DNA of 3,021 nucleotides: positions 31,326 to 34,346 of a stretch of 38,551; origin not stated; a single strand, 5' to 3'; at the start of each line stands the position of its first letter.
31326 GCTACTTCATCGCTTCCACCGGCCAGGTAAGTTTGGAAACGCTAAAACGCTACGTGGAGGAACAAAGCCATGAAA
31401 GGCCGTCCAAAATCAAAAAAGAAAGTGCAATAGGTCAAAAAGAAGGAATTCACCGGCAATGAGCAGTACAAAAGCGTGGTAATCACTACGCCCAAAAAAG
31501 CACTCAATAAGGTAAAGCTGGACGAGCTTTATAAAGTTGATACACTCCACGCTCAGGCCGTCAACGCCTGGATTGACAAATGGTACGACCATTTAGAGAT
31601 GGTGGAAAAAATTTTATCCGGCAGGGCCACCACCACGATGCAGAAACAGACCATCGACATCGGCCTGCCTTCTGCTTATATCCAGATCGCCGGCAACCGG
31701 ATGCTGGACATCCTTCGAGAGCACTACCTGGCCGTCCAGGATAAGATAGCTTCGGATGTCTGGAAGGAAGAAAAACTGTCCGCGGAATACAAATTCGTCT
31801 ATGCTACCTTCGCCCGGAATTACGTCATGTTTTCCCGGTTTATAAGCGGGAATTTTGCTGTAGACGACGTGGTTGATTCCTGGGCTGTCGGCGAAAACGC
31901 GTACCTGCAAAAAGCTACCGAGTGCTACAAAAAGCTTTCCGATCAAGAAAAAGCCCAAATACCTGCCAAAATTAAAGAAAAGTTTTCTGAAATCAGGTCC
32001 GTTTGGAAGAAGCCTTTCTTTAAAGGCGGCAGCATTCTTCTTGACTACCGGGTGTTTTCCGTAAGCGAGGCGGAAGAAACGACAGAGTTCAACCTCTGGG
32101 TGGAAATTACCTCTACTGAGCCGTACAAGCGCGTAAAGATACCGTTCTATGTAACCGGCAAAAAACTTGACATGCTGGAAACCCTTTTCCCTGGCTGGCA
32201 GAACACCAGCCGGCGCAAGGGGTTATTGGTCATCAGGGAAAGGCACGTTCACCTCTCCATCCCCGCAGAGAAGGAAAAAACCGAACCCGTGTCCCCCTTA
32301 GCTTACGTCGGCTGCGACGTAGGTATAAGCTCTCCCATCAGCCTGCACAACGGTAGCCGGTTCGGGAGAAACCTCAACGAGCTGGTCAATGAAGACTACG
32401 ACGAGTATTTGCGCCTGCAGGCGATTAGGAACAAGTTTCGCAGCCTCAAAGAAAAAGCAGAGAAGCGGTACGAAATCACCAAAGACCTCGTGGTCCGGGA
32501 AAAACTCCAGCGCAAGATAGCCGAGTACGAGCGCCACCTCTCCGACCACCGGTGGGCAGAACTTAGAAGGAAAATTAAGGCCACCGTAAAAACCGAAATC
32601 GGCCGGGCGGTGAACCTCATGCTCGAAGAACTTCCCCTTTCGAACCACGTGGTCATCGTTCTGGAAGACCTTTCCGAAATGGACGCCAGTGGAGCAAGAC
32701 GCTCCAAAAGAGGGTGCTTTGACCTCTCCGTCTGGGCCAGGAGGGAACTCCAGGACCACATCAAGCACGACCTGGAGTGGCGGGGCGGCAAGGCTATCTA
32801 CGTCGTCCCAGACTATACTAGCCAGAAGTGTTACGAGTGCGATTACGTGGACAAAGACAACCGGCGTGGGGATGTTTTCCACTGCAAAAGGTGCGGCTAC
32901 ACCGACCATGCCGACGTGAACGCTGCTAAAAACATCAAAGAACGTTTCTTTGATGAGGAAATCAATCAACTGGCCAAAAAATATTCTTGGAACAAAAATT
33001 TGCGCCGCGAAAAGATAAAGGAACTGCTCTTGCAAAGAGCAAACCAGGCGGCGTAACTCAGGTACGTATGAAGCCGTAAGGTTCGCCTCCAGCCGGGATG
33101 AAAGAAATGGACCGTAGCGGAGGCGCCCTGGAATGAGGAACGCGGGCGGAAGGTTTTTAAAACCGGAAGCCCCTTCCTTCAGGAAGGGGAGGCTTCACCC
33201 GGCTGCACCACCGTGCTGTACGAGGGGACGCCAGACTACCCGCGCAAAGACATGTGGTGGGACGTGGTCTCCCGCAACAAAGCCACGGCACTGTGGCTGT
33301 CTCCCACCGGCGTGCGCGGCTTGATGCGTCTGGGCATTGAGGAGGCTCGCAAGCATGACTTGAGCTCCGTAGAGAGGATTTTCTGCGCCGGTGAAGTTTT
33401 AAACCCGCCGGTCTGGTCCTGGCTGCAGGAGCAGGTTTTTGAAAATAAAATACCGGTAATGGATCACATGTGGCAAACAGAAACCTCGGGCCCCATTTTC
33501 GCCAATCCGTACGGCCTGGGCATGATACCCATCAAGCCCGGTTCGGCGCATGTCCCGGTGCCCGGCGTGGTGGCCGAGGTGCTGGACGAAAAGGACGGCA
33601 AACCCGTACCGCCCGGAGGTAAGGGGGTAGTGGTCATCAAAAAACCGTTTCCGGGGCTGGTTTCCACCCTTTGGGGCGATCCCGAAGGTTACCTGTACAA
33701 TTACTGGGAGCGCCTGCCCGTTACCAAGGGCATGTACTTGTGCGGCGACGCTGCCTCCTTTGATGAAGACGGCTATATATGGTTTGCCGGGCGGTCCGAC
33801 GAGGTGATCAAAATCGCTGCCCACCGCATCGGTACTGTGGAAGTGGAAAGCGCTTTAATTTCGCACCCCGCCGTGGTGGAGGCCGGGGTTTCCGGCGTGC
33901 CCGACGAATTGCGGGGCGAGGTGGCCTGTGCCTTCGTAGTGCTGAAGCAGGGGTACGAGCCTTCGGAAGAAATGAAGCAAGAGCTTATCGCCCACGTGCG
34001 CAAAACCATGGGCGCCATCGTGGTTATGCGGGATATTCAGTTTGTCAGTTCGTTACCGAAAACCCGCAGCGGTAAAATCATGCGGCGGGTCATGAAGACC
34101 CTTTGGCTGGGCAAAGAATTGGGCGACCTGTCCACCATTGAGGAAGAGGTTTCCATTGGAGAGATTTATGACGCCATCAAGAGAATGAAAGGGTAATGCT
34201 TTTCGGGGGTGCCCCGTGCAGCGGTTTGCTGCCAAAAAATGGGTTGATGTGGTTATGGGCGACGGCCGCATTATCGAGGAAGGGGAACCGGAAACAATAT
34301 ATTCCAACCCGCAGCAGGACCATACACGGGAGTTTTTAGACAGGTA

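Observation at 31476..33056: Intact, unusually long (526-aa) TnpB/Cas12-like RuvC nuclease stranded in a decapitated IS200/IS605 element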

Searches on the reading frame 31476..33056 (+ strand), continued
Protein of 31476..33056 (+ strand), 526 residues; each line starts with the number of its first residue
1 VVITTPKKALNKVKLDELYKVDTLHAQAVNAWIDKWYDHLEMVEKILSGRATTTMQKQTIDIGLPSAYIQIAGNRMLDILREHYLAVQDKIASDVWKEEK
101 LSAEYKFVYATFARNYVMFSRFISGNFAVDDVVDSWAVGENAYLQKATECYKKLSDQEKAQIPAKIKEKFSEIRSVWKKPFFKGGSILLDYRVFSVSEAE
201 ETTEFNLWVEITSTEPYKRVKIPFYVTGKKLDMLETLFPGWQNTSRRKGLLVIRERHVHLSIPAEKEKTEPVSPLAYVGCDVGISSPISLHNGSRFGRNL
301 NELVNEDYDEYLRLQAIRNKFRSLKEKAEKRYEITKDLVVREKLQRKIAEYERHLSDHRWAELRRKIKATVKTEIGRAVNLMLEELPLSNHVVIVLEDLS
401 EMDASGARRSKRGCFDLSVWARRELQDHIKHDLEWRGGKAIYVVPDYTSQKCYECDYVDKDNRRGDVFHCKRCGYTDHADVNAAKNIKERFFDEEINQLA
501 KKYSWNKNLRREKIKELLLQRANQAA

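Call 59: search_protein_families(library=ncbifam, proteins=[P0168, P0170, P0171, P0173, P0177, P0179, P0180, P0185, P0191, P0219], max_evalue=0.00001)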
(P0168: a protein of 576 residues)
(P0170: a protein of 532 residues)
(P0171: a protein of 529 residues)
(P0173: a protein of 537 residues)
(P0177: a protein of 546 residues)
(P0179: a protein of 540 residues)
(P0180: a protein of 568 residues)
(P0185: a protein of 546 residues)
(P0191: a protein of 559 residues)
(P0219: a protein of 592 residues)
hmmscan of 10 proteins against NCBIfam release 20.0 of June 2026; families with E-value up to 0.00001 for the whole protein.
P0168 (576 aa): 4 families
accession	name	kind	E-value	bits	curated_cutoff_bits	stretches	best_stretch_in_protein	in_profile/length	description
NF040570.1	guided_TnpB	subfamily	1.7e-27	96.7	100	1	216-537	87-389/389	RNA-guided endonuclease TnpB family protein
NF049972.1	CRISPR_Cas12f2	exception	3.4e-13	49.2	450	1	365-537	366-518/524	type V CRISPR-associated effector Cas12f2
TIGR01766.2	TIGR01766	domain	6.1e-11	42.7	32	1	427-496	13-82/82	IS200/IS605 family accessory protein TnpB-related protein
NF038280.1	IS607_TnpB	exception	6.7e-08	31.9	350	1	437-540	288-394/431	IS607 family element RNA-guided endonuclease TnpB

P0170 (532 aa): 4 families
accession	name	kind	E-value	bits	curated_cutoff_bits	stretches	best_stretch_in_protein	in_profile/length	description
NF040570.1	guided_TnpB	subfamily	1.7e-29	103.3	100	1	138-488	65-389/389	RNA-guided endonuclease TnpB family protein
NF049972.1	CRISPR_Cas12f2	exception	3.9e-22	78.7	450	1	268-492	318-522/524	type V CRISPR-associated effector Cas12f2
NF038281.1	IS200_TnpB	exception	3.1e-13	49.6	425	1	257-489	154-359/360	IS200/IS605 family element RNA-guided endonuclease TnpB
NF038280.1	IS607_TnpB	exception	4.1e-10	39.2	350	1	262-491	187-394/431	IS607 family element RNA-guided endonuclease TnpB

P0171 (529 aa): 6 families
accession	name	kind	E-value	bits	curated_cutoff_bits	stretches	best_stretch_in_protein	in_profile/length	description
NF040570.1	guided_TnpB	subfamily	3.1e-31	109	100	1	136-486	46-389/389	RNA-guided endonuclease TnpB family protein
NF049972.1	CRISPR_Cas12f2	exception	2e-17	63.2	450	1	264-489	315-521/524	type V CRISPR-associated effector Cas12f2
NF038281.1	IS200_TnpB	exception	3.7e-13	49.3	425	1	164-487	76-359/360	IS200/IS605 family element RNA-guided endonuclease TnpB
NF038280.1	IS607_TnpB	exception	1.7e-12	47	350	1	240-490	161-395/431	IS607 family element RNA-guided endonuclease TnpB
TIGR01766.2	TIGR01766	domain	1.5e-08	35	32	1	375-445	9-82/82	IS200/IS605 family accessory protein TnpB-related protein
NF045604.1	cas_Cas12e_CasX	equivalog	4.8e-06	25.1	200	0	460-486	858-884/886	type V CRISPR RNA-guided endonuclease Cas12e/CasX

P0173 (537 aa): 5 families
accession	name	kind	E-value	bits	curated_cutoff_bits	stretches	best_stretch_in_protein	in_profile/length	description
NF040570.1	guided_TnpB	subfamily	3.1e-28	99.1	100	1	90-497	12-389/389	RNA-guided endonuclease TnpB family protein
NF049972.1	CRISPR_Cas12f2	exception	1.1e-12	47.5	450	1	366-501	377-522/524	type V CRISPR-associated effector Cas12f2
NF038281.1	IS200_TnpB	exception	6.7e-12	45.2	425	1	268-498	158-359/360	IS200/IS605 family element RNA-guided endonuclease TnpB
NF038280.1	IS607_TnpB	exception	2.6e-11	43.1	350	1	250-502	162-397/431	IS607 family element RNA-guided endonuclease TnpB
TIGR01766.2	TIGR01766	domain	4.1e-07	30.4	32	0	398-456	21-82/82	IS200/IS605 family accessory protein TnpB-related protein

P0177 (546 aa): 5 families
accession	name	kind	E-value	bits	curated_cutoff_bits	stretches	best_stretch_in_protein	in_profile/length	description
NF040570.1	guided_TnpB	subfamily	1.1e-27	97.3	100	1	245-495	151-389/389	RNA-guided endonuclease TnpB family protein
NF038281.1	IS200_TnpB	exception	2.2e-19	69.8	425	1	252-496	143-359/360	IS200/IS605 family element RNA-guided endonuclease TnpB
NF049972.1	CRISPR_Cas12f2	exception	5.2e-17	61.8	450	1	272-498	316-521/524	type V CRISPR-associated effector Cas12f2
NF038280.1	IS607_TnpB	exception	1.4e-09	37.5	350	1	245-500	159-396/431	IS607 family element RNA-guided endonuclease TnpB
TIGR01766.2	TIGR01766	domain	5.1e-08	33.3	32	1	392-454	16-82/82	IS200/IS605 family accessory protein TnpB-related protein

P0179 (540 aa): 3 families
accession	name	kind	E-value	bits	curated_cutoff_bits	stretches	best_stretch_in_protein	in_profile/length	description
NF040570.1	guided_TnpB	subfamily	3e-20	72.9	100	1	249-499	154-389/389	RNA-guided endonuclease TnpB family protein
NF049972.1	CRISPR_Cas12f2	exception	2e-09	36.7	450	1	327-500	362-519/524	type V CRISPR-associated effector Cas12f2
NF038281.1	IS200_TnpB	exception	1.2e-08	34.5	425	1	259-500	151-359/360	IS200/IS605 family element RNA-guided endonuclease TnpB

P0180 (568 aa): 4 families
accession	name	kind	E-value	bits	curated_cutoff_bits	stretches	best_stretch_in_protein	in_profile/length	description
NF040570.1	guided_TnpB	subfamily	2.1e-28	99.7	100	1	254-527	129-389/389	RNA-guided endonuclease TnpB family protein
NF038281.1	IS200_TnpB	exception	1.1e-14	54.4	425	1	283-528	143-359/360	IS200/IS605 family element RNA-guided endonuclease TnpB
NF049972.1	CRISPR_Cas12f2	exception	1.1e-10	40.9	450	1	474-529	461-520/524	type V CRISPR-associated effector Cas12f2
NF038280.1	IS607_TnpB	exception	3.4e-07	29.6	350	1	300-532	188-396/431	IS607 family element RNA-guided endonuclease TnpB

P0185 (546 aa): 5 families
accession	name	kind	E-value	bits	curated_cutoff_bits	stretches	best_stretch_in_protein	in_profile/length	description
NF040570.1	guided_TnpB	subfamily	1.1e-31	110.5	100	1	231-501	125-388/389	RNA-guided endonuclease TnpB family protein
NF038281.1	IS200_TnpB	exception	6.3e-14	51.9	425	1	238-503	124-359/360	IS200/IS605 family element RNA-guided endonuclease TnpB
NF049972.1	CRISPR_Cas12f2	exception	3e-10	39.5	450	1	285-504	323-520/524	type V CRISPR-associated effector Cas12f2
NF038280.1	IS607_TnpB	exception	9.6e-10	38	350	1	271-507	183-396/431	IS607 family element RNA-guided endonuclease TnpB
TIGR01766.2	TIGR01766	domain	1.8e-07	31.6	32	1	391-458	12-82/82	IS200/IS605 family accessory protein TnpB-related protein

P0191 (559 aa): 3 families
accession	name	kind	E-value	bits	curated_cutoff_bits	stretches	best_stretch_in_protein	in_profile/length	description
NF040570.1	guided_TnpB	subfamily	2.2e-23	83.2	100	1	134-516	8-389/389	RNA-guided endonuclease TnpB family protein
NF049972.1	CRISPR_Cas12f2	exception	4.1e-07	29.2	450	1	157-517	177-519/524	type V CRISPR-associated effector Cas12f2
NF038280.1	IS607_TnpB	exception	2.2e-06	26.9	350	1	260-525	155-400/431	IS607 family element RNA-guided endonuclease TnpB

P0219 (592 aa): 5 families
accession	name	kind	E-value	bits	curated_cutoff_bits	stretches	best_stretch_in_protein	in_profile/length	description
NF040570.1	guided_TnpB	subfamily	6.4e-29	101.4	100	1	170-540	25-389/389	RNA-guided endonuclease TnpB family protein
NF038281.1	IS200_TnpB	exception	5.1e-16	58.8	425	1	174-540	33-358/360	IS200/IS605 family element RNA-guided endonuclease TnpB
NF049972.1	CRISPR_Cas12f2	exception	2.8e-09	36.3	450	1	162-544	163-522/524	type V CRISPR-associated effector Cas12f2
NF038280.1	IS607_TnpB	exception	2e-07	30.3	350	1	300-555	171-405/431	IS607 family element RNA-guided endonuclease TnpB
TIGR01766.2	TIGR01766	domain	4e-07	30.4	32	1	423-496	9-82/82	IS200/IS605 family accessory protein TnpB-related protein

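Call 75: find_encoding_contigs(protein=P0020, flank=1200, max_places=4)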
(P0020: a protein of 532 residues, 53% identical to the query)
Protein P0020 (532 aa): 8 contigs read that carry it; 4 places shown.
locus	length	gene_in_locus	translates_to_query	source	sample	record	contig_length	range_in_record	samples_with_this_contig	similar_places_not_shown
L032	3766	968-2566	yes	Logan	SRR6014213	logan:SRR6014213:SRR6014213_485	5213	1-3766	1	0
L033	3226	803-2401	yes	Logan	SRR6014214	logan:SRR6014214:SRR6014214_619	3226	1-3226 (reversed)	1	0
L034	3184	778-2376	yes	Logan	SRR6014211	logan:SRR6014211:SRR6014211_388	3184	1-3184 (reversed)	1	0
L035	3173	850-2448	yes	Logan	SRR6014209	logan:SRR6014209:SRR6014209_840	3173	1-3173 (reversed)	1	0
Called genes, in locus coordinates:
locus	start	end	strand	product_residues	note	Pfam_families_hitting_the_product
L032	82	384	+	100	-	-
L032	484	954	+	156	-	PF01797:Y1_Tnp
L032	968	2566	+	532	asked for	PF07282:Cas12f1-like_TNB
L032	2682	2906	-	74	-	-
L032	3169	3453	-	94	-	-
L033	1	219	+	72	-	?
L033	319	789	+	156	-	PF01797:Y1_Tnp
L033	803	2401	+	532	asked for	PF07282:Cas12f1-like_TNB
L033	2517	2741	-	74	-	-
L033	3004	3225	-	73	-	?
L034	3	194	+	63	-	?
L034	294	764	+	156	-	PF01797:Y1_Tnp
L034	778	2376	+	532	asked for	PF07282:Cas12f1-like_TNB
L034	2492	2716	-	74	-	-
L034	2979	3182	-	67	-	?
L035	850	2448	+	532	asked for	PF07282:Cas12f1-like_TNB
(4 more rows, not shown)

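Call 76: find_encoding_contigs(protein=P0015, flank=1200, max_places=3)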
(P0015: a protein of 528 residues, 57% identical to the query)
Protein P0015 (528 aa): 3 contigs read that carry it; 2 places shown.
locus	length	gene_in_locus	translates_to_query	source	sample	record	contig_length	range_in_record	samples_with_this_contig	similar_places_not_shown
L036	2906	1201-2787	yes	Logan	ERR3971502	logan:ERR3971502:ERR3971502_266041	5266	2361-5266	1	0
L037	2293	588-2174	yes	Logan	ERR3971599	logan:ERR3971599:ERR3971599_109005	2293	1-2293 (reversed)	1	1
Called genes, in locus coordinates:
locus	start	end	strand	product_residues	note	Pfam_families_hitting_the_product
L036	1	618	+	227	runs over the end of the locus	PF08843:AbiEii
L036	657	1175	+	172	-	PF01797:Y1_Tnp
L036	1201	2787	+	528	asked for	PF07282:Cas12f1-like_TNB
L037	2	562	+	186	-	?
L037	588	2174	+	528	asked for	PF07282:Cas12f1-like_TNB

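Call 79: search_dna_similar(query=window:31476-33056:+, collection=plasmids, mode=protein, max_rows=8)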
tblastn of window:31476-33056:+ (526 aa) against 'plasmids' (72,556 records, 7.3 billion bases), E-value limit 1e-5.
Records with a match: 2259; places in all: 3067; records where one place covers at least 80% of the query: 1.
Best place of each record, by identity: <60% 2259.
By first word of the organism name: Klebsiella 1187; Escherichia 348; Salmonella 214; Bacillus 120; Acinetobacter 23; Streptomyces 23; Clostridium 15; Shigella 15; Halobacterium 15; Haladaptatus 12; and 111 more.
By predicted mobility (MOB-suite, as given by PLSDB): conjugative 1582; non-mobilizable 549; mobilizable 128.
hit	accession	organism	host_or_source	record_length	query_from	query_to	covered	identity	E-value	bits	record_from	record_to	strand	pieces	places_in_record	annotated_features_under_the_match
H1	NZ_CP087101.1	Clostridium estertheticum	single colony,Vacuum packed lamb meat ...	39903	12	516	96%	23.2%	3e-29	130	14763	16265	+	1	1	zinc ribbon domain-containing protein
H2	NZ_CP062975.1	Pontibacillus sp. ALD_SL1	mangrove mud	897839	154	521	70%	28.7%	3e-29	130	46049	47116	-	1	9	RNA-guided endonuclease TnpB family protein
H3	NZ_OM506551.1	Citrobacter freundii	-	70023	114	487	71%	25.6%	6e-13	79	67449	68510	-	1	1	transposase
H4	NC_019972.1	Methanomethylovorans hollandica DSM 15978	-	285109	154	493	65%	27.5%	1e-16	91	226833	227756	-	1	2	RNA-guided endonuclease TnpB family protein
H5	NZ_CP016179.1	Vibrio breoganii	Bacterial isolate,Filtered Seawater, ...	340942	182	524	65%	26.6%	2e-9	68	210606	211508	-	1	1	transposase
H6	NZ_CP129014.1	Bacillus carboniphilus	-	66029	150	504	67%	24.8%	2e-12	77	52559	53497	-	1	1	RNA-guided endonuclease TnpB family protein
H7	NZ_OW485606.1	Rhodovastum atsumiense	-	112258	154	490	64%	25.6%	2e-6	59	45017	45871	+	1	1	RNA-guided endonuclease TnpB family protein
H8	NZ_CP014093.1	Vibrio diabolicus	Homo sapiens,blister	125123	166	490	62%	26.3%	9e-12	76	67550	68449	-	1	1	RNA-guided endonuclease TnpB family protein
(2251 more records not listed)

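Call 80: search_dna_similar(query=window:31476-33056:+, collection=phages, mode=protein, max_rows=8)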
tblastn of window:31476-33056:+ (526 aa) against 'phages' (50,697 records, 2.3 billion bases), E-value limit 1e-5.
Records with a match: 222; places in all: 226; records where one place covers at least 80% of the query: 2.
Best place of each record, by identity: <60% 222.
By first word of the organism name: Salinibacter 182; Escherichia 6; Halobacterium 6; Salmonella 5; Thermus 4; uncultured 3; Bacteriophage 3; Lactobacillus 3; Bacillus 2; Nitratidesulfovibrio 1; and 7 more.
By host as written in the record: Salinibacter ruber M8 182; - 8; Escherichia coli 4; Thermus thermophilus HB27 2; Thermus thermophilus HB8 2; Bacillus sp. MGK1 2; Salmonella enterica subsp. enterica serovar Indiana J46 2; Halobacterium salinarum strain S9 2; and 16 more.
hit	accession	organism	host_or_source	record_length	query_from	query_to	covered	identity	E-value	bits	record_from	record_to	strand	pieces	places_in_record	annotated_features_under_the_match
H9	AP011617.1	Thermus phage TMA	Thermus thermophilus HB27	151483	64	490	81%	24.1%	7e-16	87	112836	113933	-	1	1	transposase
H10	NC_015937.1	Thermus phage TMA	Thermus thermophilus HB27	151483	64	490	81%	24.1%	7e-16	87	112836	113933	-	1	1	transposase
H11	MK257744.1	Thermus phage YS40_Isch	Thermus thermophilus HB8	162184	154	487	63%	27.8%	5e-22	106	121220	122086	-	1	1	IS607 family transposase ISCARN1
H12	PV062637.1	Nitratidesulfovibrio phage SRB7757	Nitratidesulfovibrio vulgaris ATCC7757 ...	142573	151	490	65%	24.0%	3e-13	79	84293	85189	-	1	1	record has no annotation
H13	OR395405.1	Desulfovibrio phage 7757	Desulfovibrio vulgaris ATCC 7757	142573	151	490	65%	24.0%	3e-13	79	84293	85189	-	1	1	record has no annotation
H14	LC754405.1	Thermus phage MN1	Thermus thermophilus HB8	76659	181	494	60%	23.9%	2e-7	60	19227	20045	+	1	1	transposase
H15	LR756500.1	uncultured phage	metagenomic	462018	183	490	59%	24.3%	1e-6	58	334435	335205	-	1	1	record has no annotation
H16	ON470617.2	Escherichia phage vB_EcoM-813R1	Escherichia coli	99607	259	487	44%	30.3%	8e-16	87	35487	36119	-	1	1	IS200/IS605 family transposase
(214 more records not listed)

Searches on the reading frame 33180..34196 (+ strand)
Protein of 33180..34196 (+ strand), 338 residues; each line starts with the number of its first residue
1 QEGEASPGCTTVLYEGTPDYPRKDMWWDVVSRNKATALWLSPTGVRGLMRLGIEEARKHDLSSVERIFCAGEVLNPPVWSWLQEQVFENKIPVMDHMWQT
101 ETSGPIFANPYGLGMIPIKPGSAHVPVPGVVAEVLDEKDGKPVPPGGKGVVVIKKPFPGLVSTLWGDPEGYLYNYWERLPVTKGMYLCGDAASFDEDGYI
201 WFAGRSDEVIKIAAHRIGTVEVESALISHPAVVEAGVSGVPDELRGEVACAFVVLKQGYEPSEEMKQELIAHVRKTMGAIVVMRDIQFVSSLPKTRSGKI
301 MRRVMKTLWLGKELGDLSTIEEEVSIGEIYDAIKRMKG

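Call 3: search_protein_families(library=pfam, proteins=[window:33213-34196:+], max_evalue=0.1)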
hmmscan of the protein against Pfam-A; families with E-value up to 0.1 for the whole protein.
window:33213-34196:+ (327 aa): 2 families
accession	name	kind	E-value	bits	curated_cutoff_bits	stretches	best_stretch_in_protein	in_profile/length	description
PF13193.12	AMP-binding_C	-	1.8e-28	99.7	24.5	1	210-288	1-76/76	AMP-binding enzyme C-terminal domain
PF00501.34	AMP-binding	-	7.3e-24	84.7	29.9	1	2-145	236-377/384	AMP-binding enzyme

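Call 4: search_protein_families(library=ncbifam, proteins=[window:33213-34196:+], max_evalue=0.1)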
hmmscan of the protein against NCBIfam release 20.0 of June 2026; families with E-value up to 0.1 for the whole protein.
window:33213-34196:+ (327 aa): 97 families (the best 25 are shown)
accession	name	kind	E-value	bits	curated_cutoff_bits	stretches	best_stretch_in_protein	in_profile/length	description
NF001208.0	PRK00174.1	subfamily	1e-104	351.1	657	1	1-323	329-646/649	acetate--CoA ligase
TIGR02188.1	Ac_CoA_lig_AcsA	equivalog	9.8e-104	347.8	724.95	1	1-319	311-627/629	acetate--CoA ligase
NF003313.0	PRK04319.1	equivalog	9.3e-88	294.9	729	1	13-310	289-573/574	acetate--CoA ligase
NF007815.0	PRK10524.1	equivalog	1.6e-86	291.3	955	1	1-323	305-628/629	propionate--CoA ligase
TIGR02316.1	propion_prpE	equivalog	5.5e-80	269.7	827.4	1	1-323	304-627/628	propionate--CoA ligase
NF047394.1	AcylCoAsynMbcS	equivalog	2.7e-46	158.3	850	1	15-294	253-516/525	acyl-CoA synthetase MbcS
NF002937.0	PRK03584.1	subfamily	1.2e-38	132.7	639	1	1-309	335-639/657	acetoacetate--CoA ligase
NF004837.0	PRK06187.1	subfamily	1.6e-35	122.4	476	1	13-296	250-520/531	long-chain-fatty-acid--CoA ligase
NF006181.0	PRK08314.1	subfamily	2.8e-30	105.1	705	1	16-294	286-550/563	long-chain-fatty-acid--CoA ligase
NF005714.0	PRK07529.1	subfamily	5.5e-29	101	632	1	14-295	304-573/640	acyl-CoA synthetase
NF006182.0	PRK08316.1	subfamily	6e-29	100.9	663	1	10-296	247-515/523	fatty acyl-CoA synthetase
TIGR01217.1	ac_ac_CoA_syn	equivalog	1.5e-28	99.4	520.9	1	1-325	334-650/652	acetoacetate--CoA ligase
TIGR02262.1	benz_CoA_lig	subfamily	7.9e-28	97.4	375.25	1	8-293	237-504/508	benzoate-CoA ligase family protein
NF004822.0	PRK06178.1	equivalog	2.5e-26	92.4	782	1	112-293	393-562/571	acyl-CoA synthetase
NF005858.0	PRK07787.1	subfamily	1.9e-25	89.2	575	1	108-295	292-469/471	acyl-CoA synthetase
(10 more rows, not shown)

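Call 43: find_homologous_proteins(query=window:33180-34196:+, max_evalue=1e-50)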
Query window:33180-34196:+ (338 aa): 5212 proteins with E <= 1e-50 among 8000 candidates; the best 120 are listed.
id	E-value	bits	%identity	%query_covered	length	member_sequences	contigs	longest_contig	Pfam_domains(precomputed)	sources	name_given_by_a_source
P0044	3.0e-198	676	86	98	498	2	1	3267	PF00501.35,PF13193.13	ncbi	ncbi:MAG: acyl-CoA synthetase, partial [Desulfocucumaceae bacterium]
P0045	9.0e-191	652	83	98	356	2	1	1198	PF00501.35,PF13193.13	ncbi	ncbi:MAG: AMP-binding protein, partial [Bacillota bacterium]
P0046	4.1e-189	646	83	98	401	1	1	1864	PF00501.35,PF13193.13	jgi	jgi:acetyl-CoA synthetase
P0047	1.8e-183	628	80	98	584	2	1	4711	PF00501.35,PF13193.13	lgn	-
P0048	2.8e-170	584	74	98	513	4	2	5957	PF00501.35,PF13193.13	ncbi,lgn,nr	ncbi:MAG: Acetate--CoA ligase [Desulfotomaculum sp. 46_80]|nr:MAG: Acetate--CoA ligase [Desulfotomac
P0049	2.1e-168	578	74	98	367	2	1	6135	PF00501.35,PF13193.13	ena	-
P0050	1.5e-163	562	72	98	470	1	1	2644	PF00501.35,PF13193.13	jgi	jgi:acetyl-CoA synthetase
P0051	1.5e-163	562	72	98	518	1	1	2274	PF00501.35,PF13193.13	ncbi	-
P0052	4.9e-163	560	72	98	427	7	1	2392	PF00501.35,PF13193.13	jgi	jgi:acetyl-CoA synthetase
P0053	1.0e-162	559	73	98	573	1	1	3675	PF00501.35,PF13193.13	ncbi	ncbi:MAG: acyl-CoA synthetase, partial [Chloroflexota bacterium]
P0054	5.3e-162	557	73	98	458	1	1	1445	PF00501.35,PF13193.13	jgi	-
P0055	7.2e-162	557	72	98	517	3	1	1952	PF00501.35,PF13193.13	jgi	-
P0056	6.4e-161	553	68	98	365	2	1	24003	PF00501.35,PF13193.13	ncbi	-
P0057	4.5e-160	551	82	86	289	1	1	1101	PF00501.35,PF13193.13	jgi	jgi:acetyl-CoA synthetase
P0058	2.5e-157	542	68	97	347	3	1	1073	PF00501.35,PF13193.13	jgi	-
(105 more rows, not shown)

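Call 55: find_encoding_contigs(protein=P0044, flank=500, max_places=3)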
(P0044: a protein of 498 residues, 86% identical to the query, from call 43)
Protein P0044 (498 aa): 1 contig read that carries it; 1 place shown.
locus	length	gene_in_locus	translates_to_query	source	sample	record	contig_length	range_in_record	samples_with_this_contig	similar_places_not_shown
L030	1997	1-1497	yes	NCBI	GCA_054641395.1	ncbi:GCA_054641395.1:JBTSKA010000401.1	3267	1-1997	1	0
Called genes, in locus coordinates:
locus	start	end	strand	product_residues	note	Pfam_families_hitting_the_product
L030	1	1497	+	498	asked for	PF00501:AMP-binding, PF13193:AMP-binding_C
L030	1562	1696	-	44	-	-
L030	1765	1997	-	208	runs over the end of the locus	PF00392:GntR, PF02080:TrkA_C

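Call 56: find_encoding_contigs(protein=P0047, flank=1500, max_places=3)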
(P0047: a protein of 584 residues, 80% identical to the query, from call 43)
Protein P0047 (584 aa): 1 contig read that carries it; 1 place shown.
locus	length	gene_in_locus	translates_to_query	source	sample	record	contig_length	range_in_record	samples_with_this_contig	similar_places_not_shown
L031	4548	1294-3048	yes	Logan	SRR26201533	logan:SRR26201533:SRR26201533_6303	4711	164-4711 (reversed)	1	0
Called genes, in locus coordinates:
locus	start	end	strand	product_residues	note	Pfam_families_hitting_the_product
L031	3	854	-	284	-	?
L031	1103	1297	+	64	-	PF16177:ACAS_N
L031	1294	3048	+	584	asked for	PF00501:AMP-binding, PF13193:AMP-binding_C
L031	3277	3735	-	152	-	PF26408:DUF8106 (faint)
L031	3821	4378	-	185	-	PF08207:EFP_N, PF01132:EFP, PF09285:Elong-fact-P_C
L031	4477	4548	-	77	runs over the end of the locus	?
